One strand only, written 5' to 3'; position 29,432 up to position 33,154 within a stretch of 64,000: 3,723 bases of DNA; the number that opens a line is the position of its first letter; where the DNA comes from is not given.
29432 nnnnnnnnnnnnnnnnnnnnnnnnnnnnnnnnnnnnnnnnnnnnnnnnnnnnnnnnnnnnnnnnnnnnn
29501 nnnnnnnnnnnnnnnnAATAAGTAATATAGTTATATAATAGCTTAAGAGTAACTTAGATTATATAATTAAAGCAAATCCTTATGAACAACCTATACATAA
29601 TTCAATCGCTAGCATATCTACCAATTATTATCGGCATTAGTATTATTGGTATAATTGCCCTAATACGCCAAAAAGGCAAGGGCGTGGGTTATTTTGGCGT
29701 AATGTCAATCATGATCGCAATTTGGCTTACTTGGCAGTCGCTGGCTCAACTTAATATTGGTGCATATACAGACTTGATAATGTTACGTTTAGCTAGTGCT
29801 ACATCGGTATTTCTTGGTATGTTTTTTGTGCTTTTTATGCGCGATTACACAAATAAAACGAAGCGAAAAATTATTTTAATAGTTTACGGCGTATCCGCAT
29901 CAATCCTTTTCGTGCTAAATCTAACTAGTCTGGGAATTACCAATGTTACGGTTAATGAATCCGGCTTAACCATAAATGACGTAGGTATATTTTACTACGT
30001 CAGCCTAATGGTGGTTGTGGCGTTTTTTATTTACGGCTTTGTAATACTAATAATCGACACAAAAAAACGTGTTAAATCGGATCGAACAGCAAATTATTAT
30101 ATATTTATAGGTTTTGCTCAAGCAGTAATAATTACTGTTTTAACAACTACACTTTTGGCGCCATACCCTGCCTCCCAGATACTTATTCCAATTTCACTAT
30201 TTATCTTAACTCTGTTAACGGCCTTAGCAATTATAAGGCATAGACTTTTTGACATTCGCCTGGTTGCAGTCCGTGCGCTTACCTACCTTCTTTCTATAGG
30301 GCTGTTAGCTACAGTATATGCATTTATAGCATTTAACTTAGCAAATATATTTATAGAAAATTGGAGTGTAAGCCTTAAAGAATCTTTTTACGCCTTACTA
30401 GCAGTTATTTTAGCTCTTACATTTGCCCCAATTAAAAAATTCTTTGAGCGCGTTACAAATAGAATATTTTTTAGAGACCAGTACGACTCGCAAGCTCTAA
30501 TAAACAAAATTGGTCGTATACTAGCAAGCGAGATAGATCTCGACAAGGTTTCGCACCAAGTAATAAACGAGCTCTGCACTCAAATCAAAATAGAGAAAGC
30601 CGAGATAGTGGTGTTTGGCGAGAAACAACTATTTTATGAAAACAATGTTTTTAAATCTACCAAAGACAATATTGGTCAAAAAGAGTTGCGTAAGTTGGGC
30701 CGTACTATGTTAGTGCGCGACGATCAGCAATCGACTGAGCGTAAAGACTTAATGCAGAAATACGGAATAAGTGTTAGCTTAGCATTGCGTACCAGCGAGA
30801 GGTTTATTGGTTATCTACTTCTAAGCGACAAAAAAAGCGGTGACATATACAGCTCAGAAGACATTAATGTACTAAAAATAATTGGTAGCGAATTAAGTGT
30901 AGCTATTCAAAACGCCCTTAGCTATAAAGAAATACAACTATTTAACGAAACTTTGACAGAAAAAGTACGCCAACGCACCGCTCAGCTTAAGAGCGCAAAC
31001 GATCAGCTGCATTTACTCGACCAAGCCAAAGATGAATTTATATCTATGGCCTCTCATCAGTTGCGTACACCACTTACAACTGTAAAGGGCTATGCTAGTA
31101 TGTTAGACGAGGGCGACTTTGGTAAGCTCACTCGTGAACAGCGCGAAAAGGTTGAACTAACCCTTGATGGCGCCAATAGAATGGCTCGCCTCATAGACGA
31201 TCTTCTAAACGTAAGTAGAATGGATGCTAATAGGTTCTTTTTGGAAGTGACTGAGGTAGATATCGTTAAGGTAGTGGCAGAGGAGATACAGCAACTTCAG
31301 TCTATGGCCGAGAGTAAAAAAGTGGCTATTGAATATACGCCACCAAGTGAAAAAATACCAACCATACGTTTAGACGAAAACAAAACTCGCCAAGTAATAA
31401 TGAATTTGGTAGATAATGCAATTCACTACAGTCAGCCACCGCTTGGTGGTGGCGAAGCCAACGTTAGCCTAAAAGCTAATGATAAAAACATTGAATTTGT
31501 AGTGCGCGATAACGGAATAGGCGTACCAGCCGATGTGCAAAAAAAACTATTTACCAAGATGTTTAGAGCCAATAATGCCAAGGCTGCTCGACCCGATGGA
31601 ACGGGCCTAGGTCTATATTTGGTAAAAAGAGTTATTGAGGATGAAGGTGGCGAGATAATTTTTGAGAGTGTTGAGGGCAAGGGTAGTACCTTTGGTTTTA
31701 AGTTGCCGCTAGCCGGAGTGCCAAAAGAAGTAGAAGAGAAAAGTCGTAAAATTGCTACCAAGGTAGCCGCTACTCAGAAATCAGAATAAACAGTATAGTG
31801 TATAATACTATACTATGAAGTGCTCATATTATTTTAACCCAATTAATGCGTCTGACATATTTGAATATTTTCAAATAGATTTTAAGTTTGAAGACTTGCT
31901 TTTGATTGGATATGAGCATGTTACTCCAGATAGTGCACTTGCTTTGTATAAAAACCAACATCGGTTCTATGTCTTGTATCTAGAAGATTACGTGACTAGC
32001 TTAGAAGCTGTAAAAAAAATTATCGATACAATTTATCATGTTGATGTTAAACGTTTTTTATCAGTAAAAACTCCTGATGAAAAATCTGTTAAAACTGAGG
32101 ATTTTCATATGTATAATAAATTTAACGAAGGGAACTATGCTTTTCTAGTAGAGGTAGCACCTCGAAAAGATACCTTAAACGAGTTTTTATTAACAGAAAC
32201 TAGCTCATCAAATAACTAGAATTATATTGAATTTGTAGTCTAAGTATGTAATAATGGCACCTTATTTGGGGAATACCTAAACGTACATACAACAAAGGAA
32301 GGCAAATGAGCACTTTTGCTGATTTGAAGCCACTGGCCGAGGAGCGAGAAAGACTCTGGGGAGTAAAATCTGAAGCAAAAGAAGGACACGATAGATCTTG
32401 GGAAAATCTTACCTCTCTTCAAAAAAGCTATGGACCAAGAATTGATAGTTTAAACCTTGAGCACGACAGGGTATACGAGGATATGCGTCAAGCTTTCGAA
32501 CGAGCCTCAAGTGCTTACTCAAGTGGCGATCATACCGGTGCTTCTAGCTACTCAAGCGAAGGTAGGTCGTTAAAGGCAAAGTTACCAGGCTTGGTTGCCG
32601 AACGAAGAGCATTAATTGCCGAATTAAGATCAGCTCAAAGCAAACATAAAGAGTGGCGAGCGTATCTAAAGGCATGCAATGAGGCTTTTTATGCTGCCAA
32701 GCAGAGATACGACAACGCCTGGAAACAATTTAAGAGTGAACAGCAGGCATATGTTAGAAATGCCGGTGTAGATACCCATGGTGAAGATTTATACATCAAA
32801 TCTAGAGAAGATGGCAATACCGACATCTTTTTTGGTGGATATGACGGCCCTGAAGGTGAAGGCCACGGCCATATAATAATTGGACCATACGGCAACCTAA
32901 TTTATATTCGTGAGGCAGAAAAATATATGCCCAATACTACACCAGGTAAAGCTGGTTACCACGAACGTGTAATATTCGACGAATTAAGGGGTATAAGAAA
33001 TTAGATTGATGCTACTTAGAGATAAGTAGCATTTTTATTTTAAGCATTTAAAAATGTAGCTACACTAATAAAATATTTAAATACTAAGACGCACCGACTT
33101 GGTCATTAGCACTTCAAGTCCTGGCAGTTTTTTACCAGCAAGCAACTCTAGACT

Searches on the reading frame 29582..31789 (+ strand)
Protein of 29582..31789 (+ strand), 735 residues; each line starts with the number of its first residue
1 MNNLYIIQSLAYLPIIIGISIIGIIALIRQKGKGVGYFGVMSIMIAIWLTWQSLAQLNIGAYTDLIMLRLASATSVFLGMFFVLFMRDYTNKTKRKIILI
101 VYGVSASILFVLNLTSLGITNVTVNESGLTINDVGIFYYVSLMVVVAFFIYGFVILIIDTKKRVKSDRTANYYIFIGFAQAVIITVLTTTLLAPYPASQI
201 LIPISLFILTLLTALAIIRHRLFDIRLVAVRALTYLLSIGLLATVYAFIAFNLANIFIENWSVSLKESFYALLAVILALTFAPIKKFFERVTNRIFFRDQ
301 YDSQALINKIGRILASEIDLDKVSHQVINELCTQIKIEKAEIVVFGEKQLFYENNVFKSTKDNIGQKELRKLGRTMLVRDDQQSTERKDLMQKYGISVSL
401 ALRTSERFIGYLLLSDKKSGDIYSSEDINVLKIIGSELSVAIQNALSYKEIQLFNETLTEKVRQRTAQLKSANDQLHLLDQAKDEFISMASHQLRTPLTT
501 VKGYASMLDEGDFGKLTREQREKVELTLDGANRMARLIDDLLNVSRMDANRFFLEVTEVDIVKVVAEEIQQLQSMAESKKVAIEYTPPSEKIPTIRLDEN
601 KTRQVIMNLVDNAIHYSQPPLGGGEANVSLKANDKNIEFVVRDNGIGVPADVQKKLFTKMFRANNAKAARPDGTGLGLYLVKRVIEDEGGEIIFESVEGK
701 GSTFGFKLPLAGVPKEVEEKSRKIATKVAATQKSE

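Call 4: search_protein_families(library=pfam, proteins=[window:29582-31789:+], max_evalue=0.1)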
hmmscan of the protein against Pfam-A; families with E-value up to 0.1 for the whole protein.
window:29582-31789:+ (735 aa): 6 families
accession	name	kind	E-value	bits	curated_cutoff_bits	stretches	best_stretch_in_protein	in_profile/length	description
PF02518.31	HATPase_c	-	3.5e-25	89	26.4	1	598-711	2-110/111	Histidine kinase-, DNA gyrase B-, and HSP90-like ATPase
PF00512.31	HisKA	-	1.2e-18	67.3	26.9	1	482-549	1-65/66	His Kinase A (phospho-acceptor) domain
PF16927.11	HisKA_7TM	-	3.5e-15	56.9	28.6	1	19-225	9-222/224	N-terminal 7TM region of histidine kinase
PF13581.12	HATPase_c_2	-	0.0008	19.9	27.4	1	610-686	40-110/127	Histidine kinase-like ATPase domain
PF01590.32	GAF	-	0.0093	16.9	22.4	1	356-442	47-133/133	GAF domain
PF13185.12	GAF_2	-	0.069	13.8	28.6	0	397-443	91-136/136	GAF domain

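Call 83: search_protein_families(library=ncbifam, proteins=[window:29582-31789:+], max_evalue=0.01)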
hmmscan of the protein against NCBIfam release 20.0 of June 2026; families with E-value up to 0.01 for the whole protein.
window:29582-31789:+ (735 aa): 83 families (the best 25 are shown)
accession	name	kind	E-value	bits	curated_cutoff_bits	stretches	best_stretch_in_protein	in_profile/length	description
NF033092.0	HK_WalK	equivalog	2.1e-54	185.1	725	1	479-710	368-594/594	cell wall metabolism sensor histidine kinase WalK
NF046044.1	PnpS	equivalog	1.7e-53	182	400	1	475-709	162-390/390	two-component system histidine kinase PnpS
TIGR02966.1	phoR_proteo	equivalog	7.5e-49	166.5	334.2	1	475-707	106-332/333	phosphate regulon sensor histidine kinase PhoR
TIGR02956.1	TMAO_torS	equivalog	1.9e-45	155.3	676.5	1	439-726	406-697/967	TMAO reductase system sensor histidine kinase/response regulator TorS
NF047874.1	MASE3_PAS_HK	subfamily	2.5e-42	145.5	560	1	425-723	338-638/655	MASE3 domain-containing sensor histidine kinase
NF040691.1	MtrAB_MtrB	equivalog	4.6e-42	144.7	450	1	458-710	246-492/507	MtrAB system histidine kinase MtrB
NF006800.0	PRK09303.1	equivalog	9.1e-41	140.1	342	1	461-710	129-377/383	histidine kinase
NF038297.2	hybrid_HK_HrmK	equivalog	2e-39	135.7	725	1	304-723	69-470/607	hybrid histidine kinase/response regulator HrmK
NF033093.1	HK_VicK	exception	1.3e-38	132.8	680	1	483-710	209-435/448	cell wall metabolism sensor histidine kinase VicK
NF011874.0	PRK15347.1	equivalog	1.9e-37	128.8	852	1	455-712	370-616/921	two component system sensor kinase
NF008302.0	PRK11091.1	equivalog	2.3e-37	128.6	838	1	469-725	269-520/779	aerobic respiration two-component sensor histidine kinase ArcB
NF045595.1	HK_scytonemin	equivalog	1.3e-36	126.2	865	1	462-710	394-635/637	scytonemin biosynthesis sensor histidine kinase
NF033091.0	HK_VanS_ACDEFG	equivalog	1.5e-36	126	400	1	451-700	40-285/293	vancomycin resistance histidine kinase VanS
NF008318.0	PRK11107.1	equivalog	1.8e-35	122.3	890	1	481-720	291-528/920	two-component sensor histidine kinase BarA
NF041880.1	EPS_EpsF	equivalog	5.4e-35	120.8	900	1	471-709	262-492/492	response regulator EpsF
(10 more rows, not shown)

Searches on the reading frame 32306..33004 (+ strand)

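Call 4: search_protein_families(library=pfam, proteins=[window:32306-33004:+], max_evalue=0.1)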
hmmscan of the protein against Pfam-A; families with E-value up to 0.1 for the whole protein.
window:32306-33004:+ (232 aa): 3 families
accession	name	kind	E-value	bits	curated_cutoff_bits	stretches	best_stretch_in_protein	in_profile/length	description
PF08590.15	DUF1771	-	1.7e-06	28.7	28.7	1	56-92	11-47/64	Domain of unknown function (DUF1771)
PF17675.6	APG6_N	-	0.0087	16.9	45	1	75-146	44-108/132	Apg6 coiled-coil region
PF05400.18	FliT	-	0.024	15.9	29.5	0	30-63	8-42/85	Flagellar protein FliT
